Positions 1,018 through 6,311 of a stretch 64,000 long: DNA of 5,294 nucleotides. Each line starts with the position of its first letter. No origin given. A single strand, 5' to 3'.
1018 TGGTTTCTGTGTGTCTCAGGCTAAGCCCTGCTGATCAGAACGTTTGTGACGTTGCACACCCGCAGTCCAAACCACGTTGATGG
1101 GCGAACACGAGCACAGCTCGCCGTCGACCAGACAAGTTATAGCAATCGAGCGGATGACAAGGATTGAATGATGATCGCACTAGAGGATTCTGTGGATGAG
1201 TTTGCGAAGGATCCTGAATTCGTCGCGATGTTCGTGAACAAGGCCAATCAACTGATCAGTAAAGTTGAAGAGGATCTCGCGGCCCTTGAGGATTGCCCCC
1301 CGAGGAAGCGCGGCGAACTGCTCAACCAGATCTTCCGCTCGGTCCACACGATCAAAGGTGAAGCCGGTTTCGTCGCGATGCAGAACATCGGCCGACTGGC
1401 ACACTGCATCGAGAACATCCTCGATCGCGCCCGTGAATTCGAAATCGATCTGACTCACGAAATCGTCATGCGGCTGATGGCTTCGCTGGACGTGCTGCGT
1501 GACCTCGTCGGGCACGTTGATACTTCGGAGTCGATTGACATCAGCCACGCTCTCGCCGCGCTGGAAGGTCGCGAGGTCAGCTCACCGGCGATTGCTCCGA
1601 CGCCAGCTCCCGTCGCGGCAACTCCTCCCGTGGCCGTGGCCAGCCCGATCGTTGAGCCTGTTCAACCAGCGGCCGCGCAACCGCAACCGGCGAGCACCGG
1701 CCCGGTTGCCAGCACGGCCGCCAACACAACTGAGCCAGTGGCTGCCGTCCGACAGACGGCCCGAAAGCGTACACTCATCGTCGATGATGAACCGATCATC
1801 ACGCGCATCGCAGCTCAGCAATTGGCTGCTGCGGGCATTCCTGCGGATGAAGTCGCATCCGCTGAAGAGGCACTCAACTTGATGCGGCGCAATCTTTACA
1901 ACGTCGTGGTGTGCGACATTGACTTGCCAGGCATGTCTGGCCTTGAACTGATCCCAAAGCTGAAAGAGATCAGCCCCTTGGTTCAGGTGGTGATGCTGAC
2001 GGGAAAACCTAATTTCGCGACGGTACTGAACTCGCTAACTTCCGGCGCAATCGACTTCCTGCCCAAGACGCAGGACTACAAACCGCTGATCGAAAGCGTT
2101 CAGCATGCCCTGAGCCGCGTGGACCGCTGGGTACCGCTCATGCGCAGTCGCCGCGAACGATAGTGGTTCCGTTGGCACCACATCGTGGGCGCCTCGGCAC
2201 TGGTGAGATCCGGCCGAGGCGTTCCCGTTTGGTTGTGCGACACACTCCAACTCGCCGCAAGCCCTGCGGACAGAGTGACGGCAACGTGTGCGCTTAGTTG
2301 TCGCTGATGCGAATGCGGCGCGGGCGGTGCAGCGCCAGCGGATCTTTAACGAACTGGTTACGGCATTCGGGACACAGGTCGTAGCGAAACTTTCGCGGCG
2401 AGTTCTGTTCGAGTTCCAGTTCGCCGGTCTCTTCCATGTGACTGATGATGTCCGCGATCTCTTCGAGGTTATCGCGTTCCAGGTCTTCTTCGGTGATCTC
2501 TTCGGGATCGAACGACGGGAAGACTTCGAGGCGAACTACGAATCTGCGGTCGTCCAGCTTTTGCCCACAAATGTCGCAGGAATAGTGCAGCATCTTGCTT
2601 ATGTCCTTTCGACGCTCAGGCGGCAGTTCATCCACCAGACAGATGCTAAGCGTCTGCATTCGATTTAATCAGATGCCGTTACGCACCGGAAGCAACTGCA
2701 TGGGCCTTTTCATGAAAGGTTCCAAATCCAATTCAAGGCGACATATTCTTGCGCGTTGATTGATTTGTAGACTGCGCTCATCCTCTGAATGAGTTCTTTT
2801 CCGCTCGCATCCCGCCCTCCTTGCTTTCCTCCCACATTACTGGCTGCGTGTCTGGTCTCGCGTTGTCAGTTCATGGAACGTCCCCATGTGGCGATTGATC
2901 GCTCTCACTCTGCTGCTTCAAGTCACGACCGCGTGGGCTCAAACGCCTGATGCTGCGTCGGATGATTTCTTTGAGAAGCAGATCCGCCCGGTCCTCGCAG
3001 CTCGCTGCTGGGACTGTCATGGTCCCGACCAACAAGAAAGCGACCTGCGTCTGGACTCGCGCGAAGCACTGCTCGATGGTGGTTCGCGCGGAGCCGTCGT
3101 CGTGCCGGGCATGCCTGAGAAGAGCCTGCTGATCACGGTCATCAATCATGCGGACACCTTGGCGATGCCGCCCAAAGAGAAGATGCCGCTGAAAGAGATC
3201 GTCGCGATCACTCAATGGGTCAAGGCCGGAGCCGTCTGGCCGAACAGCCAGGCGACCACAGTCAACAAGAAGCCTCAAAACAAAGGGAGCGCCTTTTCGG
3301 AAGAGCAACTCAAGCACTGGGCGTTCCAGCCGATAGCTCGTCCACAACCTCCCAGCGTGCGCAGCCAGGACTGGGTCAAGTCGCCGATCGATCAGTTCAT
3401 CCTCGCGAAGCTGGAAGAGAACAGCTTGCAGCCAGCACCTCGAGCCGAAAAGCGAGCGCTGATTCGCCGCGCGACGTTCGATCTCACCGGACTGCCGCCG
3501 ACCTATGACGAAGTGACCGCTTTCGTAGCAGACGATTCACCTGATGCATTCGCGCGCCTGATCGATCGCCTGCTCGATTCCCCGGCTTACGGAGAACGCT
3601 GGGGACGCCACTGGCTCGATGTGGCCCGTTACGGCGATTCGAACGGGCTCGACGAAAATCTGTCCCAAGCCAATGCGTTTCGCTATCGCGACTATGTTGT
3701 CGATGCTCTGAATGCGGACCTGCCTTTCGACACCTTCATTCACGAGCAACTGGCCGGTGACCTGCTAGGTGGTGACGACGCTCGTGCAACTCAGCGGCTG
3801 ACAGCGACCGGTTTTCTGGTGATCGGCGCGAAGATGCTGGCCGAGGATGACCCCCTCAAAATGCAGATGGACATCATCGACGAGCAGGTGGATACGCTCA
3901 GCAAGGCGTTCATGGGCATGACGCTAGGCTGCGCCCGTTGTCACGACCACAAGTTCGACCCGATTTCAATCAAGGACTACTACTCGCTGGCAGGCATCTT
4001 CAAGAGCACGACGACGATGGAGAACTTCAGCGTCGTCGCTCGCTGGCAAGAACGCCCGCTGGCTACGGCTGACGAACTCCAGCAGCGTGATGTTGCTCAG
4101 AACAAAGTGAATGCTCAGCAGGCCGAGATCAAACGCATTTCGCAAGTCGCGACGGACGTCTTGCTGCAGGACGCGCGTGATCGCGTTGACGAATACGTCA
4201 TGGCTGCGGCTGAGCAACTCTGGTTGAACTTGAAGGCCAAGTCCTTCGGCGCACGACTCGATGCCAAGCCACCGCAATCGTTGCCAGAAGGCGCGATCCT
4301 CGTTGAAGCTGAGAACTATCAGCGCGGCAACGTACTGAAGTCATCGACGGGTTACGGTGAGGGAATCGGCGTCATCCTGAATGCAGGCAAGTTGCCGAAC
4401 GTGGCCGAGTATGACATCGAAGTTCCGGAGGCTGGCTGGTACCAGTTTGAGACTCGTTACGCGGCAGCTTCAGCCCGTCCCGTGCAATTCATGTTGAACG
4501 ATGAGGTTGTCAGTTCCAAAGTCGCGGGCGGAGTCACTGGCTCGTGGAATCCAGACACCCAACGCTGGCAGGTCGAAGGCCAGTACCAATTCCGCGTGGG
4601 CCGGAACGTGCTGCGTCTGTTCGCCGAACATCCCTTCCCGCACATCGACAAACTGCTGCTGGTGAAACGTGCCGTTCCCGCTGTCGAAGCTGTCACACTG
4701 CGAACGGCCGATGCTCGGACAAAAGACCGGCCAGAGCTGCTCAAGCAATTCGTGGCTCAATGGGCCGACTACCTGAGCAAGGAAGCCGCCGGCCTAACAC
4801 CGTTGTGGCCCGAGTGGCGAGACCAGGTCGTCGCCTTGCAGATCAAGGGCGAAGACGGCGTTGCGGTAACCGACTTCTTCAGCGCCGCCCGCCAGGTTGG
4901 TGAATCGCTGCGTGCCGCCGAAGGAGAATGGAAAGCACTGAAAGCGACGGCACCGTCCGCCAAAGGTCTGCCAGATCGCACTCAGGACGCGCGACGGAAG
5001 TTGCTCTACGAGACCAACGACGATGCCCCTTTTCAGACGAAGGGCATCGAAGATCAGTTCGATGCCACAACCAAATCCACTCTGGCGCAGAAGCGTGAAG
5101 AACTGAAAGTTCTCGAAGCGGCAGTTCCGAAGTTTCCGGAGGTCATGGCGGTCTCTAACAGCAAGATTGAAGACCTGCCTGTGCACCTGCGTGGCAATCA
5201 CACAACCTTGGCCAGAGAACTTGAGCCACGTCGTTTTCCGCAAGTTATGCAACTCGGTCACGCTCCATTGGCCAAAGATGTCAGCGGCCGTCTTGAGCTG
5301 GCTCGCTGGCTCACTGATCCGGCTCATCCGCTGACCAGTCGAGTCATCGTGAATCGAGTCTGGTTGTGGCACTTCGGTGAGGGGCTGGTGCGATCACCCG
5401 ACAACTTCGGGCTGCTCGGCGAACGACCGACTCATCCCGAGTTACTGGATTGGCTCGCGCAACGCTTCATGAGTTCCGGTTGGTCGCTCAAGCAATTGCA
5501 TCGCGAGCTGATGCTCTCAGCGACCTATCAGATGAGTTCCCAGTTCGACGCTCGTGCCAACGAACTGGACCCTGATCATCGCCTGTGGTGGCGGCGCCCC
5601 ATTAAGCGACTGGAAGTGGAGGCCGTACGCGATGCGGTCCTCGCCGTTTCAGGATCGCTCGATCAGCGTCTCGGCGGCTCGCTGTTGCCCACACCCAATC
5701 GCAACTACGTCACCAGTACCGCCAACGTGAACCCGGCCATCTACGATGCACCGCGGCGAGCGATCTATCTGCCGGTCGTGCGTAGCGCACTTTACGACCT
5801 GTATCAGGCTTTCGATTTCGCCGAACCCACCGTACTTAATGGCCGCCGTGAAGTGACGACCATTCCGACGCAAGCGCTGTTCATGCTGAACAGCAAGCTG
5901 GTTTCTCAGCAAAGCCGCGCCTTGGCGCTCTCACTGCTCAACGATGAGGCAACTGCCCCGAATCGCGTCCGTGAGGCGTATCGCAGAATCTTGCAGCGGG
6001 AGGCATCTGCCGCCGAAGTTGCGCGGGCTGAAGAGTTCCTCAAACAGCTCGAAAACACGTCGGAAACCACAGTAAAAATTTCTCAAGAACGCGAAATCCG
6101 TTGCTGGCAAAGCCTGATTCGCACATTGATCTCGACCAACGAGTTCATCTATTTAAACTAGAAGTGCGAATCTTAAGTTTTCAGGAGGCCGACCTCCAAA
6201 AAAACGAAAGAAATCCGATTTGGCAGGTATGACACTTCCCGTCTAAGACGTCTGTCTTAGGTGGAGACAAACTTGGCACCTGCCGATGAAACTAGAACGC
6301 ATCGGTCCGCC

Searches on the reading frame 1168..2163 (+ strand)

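Call 70: search_protein_families(library=pfam, proteins=[window:1168-2163:+], max_evalue=0.0001)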
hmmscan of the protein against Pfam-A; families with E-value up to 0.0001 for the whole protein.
window:1168-2163:+ (331 aa): 2 families
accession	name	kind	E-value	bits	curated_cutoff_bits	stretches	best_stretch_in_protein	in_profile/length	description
PF00072.30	Response_reg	-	1.1e-22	80.7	30.2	1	203-311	2-110/111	Response regulator receiver domain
PF01627.28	Hpt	-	5.1e-12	46.3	24.6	1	17-100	1-71/84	Hpt domain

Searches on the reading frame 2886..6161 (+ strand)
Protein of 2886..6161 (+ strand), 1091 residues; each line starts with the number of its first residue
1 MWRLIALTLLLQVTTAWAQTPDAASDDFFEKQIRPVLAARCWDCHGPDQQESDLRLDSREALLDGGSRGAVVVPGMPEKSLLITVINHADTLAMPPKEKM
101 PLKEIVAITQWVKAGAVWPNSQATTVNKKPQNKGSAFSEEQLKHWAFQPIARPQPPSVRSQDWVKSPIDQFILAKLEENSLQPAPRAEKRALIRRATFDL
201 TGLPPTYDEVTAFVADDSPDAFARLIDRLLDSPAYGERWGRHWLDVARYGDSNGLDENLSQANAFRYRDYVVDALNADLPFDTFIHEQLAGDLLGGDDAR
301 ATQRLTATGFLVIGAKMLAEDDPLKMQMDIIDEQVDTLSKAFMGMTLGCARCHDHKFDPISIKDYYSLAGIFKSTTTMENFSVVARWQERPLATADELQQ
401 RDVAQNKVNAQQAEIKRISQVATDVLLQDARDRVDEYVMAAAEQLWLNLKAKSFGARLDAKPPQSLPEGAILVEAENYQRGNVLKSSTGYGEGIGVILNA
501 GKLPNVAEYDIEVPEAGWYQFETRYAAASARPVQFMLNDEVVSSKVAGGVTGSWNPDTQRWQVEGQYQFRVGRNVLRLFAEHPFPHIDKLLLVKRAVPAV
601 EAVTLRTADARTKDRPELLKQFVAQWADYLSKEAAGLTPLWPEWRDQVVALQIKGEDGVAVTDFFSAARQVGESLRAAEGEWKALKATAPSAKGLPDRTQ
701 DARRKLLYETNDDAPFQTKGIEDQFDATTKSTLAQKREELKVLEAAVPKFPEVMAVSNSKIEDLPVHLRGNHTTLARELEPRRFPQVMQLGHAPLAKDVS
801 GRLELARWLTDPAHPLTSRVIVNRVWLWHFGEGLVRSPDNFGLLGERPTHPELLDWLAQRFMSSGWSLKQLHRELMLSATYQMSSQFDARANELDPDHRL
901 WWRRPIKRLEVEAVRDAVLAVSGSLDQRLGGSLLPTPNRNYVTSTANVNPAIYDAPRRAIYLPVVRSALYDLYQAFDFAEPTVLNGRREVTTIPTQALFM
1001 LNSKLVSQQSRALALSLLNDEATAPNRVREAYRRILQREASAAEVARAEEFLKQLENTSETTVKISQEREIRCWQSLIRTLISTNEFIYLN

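Call 70: search_protein_families(library=pfam, proteins=[window:2886-6161:+], max_evalue=0.0001)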
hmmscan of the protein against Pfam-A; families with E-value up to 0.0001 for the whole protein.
window:2886-6161:+ (1091 aa): 3 families
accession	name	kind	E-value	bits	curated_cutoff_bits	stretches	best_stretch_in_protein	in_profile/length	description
PF07587.16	PSD1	-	2.3e-89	299.4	28.5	1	801-1052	1-244/244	Protein of unknown function (DUF1553)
PF07583.16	PSCyt2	-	3.1e-82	276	29.8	1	167-376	1-208/209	Protein of unknown function (DUF1549)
PF07635.16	PSCyt1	-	2e-17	64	22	1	41-98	1-59/59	Planctomycete cytochrome C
